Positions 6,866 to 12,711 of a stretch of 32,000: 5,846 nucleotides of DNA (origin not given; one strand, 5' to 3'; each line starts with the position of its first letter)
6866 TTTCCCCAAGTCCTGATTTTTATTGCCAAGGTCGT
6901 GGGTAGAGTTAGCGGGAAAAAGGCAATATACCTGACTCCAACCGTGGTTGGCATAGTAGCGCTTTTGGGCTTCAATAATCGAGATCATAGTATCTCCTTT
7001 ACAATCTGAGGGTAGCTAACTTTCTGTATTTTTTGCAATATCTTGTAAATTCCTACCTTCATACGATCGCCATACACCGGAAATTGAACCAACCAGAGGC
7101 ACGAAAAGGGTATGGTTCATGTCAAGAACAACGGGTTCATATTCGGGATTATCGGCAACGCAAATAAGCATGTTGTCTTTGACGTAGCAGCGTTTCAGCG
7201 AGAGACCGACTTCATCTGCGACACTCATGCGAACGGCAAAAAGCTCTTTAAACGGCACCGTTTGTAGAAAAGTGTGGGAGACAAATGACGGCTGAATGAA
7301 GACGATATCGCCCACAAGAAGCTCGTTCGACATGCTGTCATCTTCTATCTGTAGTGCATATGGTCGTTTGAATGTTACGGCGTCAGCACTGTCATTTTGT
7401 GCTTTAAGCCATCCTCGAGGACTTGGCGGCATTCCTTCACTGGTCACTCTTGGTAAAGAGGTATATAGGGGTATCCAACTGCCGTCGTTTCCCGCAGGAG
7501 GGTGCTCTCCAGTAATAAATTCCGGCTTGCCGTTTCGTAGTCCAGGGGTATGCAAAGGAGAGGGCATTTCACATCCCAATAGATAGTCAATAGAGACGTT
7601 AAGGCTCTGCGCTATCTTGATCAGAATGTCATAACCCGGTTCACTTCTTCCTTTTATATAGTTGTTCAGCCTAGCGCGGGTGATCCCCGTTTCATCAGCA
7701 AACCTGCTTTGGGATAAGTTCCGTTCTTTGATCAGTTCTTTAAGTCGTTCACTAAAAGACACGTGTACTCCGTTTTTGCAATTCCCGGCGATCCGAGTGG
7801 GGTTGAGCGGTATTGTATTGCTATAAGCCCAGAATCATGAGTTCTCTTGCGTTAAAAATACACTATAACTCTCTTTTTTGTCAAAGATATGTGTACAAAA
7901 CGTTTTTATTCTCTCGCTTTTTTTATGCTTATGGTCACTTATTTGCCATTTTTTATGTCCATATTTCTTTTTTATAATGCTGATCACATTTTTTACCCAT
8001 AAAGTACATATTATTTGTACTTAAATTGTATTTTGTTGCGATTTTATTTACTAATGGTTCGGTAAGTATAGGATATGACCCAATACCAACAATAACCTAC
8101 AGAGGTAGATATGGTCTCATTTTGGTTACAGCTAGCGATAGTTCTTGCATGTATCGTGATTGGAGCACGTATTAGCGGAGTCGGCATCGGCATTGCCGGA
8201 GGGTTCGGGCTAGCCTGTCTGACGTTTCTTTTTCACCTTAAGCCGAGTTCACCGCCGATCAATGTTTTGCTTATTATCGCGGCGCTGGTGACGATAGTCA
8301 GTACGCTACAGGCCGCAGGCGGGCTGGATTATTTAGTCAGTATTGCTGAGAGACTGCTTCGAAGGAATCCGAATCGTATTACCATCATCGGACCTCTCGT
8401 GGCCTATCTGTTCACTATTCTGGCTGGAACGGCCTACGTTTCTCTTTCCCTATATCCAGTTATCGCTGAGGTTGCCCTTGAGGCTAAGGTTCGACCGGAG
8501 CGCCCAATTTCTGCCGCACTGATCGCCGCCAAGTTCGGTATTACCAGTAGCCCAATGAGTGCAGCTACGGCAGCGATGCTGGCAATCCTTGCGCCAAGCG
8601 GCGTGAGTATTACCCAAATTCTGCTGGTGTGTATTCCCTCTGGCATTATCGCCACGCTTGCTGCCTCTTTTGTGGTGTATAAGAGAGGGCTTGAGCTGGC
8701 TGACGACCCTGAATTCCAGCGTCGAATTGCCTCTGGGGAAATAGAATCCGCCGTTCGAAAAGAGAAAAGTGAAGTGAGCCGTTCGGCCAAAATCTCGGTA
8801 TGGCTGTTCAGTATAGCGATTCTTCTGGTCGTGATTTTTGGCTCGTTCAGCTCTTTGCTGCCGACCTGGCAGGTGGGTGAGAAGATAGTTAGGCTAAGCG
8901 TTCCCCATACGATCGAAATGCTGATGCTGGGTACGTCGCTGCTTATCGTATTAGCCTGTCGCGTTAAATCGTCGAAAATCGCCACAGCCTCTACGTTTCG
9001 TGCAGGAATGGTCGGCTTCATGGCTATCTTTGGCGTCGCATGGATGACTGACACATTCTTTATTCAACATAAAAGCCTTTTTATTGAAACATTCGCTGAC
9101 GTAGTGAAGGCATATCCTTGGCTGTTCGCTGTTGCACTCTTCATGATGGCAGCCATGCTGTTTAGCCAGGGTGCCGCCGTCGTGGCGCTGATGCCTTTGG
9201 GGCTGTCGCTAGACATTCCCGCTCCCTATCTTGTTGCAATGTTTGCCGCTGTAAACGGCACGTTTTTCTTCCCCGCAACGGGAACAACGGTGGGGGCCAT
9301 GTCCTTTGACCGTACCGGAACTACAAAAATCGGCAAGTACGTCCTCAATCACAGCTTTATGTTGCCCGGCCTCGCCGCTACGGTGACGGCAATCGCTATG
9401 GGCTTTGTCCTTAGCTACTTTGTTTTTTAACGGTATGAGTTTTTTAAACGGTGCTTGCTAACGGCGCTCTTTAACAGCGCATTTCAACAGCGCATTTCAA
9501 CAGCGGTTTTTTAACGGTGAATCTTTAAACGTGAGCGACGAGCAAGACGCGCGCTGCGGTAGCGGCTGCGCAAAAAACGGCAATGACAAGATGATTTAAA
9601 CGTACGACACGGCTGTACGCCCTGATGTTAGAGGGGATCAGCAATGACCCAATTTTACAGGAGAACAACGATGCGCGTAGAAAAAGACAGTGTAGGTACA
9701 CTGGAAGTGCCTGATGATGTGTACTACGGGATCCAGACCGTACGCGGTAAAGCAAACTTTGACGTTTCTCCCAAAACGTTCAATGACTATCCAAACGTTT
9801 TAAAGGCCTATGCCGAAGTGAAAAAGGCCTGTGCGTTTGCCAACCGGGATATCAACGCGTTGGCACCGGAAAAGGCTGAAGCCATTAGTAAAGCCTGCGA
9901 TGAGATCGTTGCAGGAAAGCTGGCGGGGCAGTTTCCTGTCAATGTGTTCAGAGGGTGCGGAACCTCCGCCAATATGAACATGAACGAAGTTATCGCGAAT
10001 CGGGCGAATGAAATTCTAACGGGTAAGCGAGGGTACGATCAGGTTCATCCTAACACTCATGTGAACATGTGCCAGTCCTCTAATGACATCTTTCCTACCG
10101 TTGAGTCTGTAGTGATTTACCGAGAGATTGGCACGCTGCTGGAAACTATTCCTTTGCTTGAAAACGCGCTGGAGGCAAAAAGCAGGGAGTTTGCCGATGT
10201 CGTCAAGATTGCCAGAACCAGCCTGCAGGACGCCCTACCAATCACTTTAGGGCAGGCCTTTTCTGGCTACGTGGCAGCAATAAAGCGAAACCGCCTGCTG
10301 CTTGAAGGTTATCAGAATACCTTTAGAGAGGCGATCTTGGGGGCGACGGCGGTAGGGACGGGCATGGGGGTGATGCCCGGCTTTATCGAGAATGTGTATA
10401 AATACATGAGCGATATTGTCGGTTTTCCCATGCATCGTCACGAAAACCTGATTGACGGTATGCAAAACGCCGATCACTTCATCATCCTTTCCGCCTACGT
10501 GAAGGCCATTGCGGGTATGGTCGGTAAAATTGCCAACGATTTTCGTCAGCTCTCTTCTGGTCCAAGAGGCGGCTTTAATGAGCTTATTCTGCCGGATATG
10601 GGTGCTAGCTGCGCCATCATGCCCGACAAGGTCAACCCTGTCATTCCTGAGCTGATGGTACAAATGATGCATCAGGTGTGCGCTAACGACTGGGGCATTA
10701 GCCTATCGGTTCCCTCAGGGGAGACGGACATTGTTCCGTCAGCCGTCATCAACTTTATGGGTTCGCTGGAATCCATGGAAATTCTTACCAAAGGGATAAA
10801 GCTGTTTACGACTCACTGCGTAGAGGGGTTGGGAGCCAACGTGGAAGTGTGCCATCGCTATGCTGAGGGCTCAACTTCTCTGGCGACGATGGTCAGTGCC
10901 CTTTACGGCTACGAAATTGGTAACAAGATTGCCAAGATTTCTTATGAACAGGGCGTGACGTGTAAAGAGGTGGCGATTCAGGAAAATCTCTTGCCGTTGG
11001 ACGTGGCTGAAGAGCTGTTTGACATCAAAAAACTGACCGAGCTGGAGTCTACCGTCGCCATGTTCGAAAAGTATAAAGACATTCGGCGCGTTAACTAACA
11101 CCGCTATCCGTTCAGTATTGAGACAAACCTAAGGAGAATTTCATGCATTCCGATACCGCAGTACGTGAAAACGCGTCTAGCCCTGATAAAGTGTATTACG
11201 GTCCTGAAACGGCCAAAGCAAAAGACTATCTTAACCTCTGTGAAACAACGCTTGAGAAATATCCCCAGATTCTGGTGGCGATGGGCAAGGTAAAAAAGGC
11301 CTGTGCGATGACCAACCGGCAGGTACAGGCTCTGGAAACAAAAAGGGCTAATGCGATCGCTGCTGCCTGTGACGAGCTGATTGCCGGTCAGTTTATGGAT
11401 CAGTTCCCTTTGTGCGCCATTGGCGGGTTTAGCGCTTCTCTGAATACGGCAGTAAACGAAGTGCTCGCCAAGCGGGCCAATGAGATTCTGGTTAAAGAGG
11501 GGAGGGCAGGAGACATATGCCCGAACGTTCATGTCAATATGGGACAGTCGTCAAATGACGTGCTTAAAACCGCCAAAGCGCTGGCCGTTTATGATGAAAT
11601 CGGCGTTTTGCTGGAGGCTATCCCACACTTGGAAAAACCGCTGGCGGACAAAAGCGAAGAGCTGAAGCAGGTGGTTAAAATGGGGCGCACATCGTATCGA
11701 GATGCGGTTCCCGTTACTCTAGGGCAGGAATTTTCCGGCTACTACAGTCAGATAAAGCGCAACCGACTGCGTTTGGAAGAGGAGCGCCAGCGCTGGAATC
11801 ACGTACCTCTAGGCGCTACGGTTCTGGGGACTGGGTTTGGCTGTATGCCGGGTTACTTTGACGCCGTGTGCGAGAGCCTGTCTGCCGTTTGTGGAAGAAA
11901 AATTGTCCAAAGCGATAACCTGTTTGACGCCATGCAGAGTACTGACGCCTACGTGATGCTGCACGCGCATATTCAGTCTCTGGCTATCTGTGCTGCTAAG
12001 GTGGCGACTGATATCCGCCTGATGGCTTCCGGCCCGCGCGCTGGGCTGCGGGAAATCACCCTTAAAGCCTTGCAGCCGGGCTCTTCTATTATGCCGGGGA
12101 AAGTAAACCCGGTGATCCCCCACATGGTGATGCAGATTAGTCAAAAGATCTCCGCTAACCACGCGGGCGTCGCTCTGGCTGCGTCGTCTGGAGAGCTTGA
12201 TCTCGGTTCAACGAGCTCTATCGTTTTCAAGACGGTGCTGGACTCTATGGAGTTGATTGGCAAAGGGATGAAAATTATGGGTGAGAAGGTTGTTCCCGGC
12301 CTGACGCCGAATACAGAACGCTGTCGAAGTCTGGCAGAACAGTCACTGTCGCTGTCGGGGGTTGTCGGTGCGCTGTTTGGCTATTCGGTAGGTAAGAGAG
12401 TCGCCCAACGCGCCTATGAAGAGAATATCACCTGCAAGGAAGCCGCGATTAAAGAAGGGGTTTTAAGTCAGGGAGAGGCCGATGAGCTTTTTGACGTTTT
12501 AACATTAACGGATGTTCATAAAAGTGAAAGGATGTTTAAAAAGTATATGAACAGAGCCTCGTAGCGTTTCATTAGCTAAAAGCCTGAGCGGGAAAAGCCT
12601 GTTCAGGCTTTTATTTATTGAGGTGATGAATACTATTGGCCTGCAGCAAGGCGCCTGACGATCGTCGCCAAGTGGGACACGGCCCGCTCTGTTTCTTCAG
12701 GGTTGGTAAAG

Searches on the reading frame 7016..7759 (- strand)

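Call 40: search_protein_families(library=ncbifam, proteins=[window:7016-7759:-], max_evalue=0.00001)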
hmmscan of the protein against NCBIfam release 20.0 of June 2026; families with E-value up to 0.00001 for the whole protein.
window:7016-7759:- (247 aa): 1 family
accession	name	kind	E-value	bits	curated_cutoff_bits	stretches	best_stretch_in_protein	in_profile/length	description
NF041951.1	phage_RstR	subfamily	2.2e-16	60.1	80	1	1-64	2-65/108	RstR family transcriptional repressor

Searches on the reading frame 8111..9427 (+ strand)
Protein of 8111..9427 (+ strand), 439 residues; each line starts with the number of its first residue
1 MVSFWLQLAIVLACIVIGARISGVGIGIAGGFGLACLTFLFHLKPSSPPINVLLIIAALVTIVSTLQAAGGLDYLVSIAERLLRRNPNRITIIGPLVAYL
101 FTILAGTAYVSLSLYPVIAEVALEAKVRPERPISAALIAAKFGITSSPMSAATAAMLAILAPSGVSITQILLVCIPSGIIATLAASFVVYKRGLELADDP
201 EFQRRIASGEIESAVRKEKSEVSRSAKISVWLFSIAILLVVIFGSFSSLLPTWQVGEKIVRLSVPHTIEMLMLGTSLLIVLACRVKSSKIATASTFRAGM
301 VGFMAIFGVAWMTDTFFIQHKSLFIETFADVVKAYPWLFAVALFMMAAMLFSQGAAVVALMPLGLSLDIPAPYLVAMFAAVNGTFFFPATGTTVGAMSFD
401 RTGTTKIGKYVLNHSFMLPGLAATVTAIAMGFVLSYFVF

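Call 40: search_protein_families(library=ncbifam, proteins=[window:8111-9427:+], max_evalue=0.00001)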
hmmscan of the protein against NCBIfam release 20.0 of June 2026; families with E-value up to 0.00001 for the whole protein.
window:8111-9427:+ (439 aa): 3 families
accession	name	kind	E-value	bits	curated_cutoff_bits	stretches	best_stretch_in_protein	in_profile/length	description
NF006927.0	PRK09412.1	subfamily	1.1e-159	532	369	1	4-438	2-432/433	anaerobic C4-dicarboxylate transporter family protein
NF009136.0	PRK12489.1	subfamily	6.9e-144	479.9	396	1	4-437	2-442/444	anaerobic C4-dicarboxylate transporter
TIGR00770.1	Dcu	subfamily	1.3e-143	479.1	331.35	1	7-438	1-429/430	anaerobic C4-dicarboxylate transporter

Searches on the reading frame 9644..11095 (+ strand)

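Call 40: search_protein_families(library=ncbifam, proteins=[window:9644-11095:+], max_evalue=0.00001)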
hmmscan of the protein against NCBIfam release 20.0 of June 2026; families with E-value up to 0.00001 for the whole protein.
window:9644-11095:+ (484 aa): 14 families
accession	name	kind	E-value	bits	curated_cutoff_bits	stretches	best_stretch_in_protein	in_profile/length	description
NF008909.0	PRK12273.1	subfamily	5.9e-148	493.6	510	1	8-469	3-466/474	aspartate ammonia-lyase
TIGR00839.1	aspA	equivalog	1.9e-129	432.6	681.2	1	11-476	1-465/468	aspartate ammonia-lyase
TIGR00979.1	fumC_II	equivalog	6.6e-116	387.8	664.75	1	10-450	1-442/458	class II fumarate hydratase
NF011092.0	PRK14515.1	subfamily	8e-111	371.2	876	1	7-460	8-461/479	aspartate ammonia-lyase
NF009089.0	PRK12425.1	equivalog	5.6e-89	299.1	840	1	11-449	3-442/464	class II fumarate hydratase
TIGR00928.1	purB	equivalog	5.8e-14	51.7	326.2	1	138-368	89-314/436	adenylosuccinate lyase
TIGR02426.1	protocat_pcaB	equivalog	2.3e-11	43.2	355.75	1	138-342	91-285/338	3-carboxy-cis,cis-muconate cycloisomerase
NF006554.0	PRK09053.1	equivalog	4.5e-11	42.2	595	1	135-336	98-292/453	3-carboxy-cis,cis-muconate cycloisomerase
TIGR00838.1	argH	equivalog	6.1e-10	38.7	279.5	1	139-342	100-294/455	argininosuccinate lyase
NF052556.1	NtrsucLyaStm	equivalog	1.8e-08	33.7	650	1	140-348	112-323/466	nitrosuccinate lyase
NF002563.0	PRK02186.1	subfamily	4.1e-08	31.9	625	1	140-416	510-777/890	argininosuccinate lyase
NF004631.0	PRK05975.1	equivalog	5.7e-08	32.1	371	1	138-341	100-291/352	3-carboxy-cis,cis-muconate cycloisomerase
NF052536.2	CoM_syn_XcbD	exception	5e-07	28.8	600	1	147-346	108-300/443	3-sulfopropionylcysteine synthase XcbD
NF006500.1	PRK08937.2-4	subfamily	5.3e-06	25.5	626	0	142-345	103-299/448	adenylosuccinate lyase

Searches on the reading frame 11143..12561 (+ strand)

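Call 40: search_protein_families(library=ncbifam, proteins=[window:11143-12561:+], max_evalue=0.00001)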
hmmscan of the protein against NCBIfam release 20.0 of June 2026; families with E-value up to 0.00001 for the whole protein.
window:11143-12561:+ (473 aa): 18 families
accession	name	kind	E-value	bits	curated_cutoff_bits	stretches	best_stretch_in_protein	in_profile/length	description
NF008909.0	PRK12273.1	subfamily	2.7e-131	438.7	510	1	14-462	18-468/474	aspartate ammonia-lyase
TIGR00839.1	aspA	equivalog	1.5e-115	386.8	681.2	1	14-458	13-459/468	aspartate ammonia-lyase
TIGR00979.1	fumC_II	equivalog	1.2e-106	357.2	664.75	1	14-449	14-450/458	class II fumarate hydratase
NF011092.0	PRK14515.1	subfamily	1.2e-100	337.6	876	1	13-457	23-467/479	aspartate ammonia-lyase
NF009089.0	PRK12425.1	equivalog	1.9e-80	271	840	1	11-448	12-450/464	class II fumarate hydratase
TIGR00928.1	purB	equivalog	1.1e-19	70.6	326.2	1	130-329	90-283/436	adenylosuccinate lyase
TIGR02426.1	protocat_pcaB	equivalog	2.3e-17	62.9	355.75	1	122-343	86-295/338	3-carboxy-cis,cis-muconate cycloisomerase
TIGR00838.1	argH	equivalog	1.7e-16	60.3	279.5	1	130-401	100-361/455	argininosuccinate lyase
NF006554.0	PRK09053.1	equivalog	2.4e-16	59.6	595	1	46-442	30-406/453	3-carboxy-cis,cis-muconate cycloisomerase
NF006500.1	PRK08937.2-4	subfamily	1e-15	57.5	626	1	130-432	100-397/448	adenylosuccinate lyase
NF008964.0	PRK12308.1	equivalog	2.4e-13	49.4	657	1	121-429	95-388/624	argininosuccinate lyase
NF052536.2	CoM_syn_XcbD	exception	1.7e-12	46.8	600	1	131-429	101-394/443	3-sulfopropionylcysteine synthase XcbD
NF002563.0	PRK02186.1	subfamily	1.4e-11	43.4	625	1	131-403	510-773/890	argininosuccinate lyase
NF052535.1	CoM_syn_XcbC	exception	2.3e-10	39.9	575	1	134-405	108-368/495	2-phosphosulfolactate phosphatase XcbC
NF004631.0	PRK05975.1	equivalog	2.4e-10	39.9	371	1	129-333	100-292/352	3-carboxy-cis,cis-muconate cycloisomerase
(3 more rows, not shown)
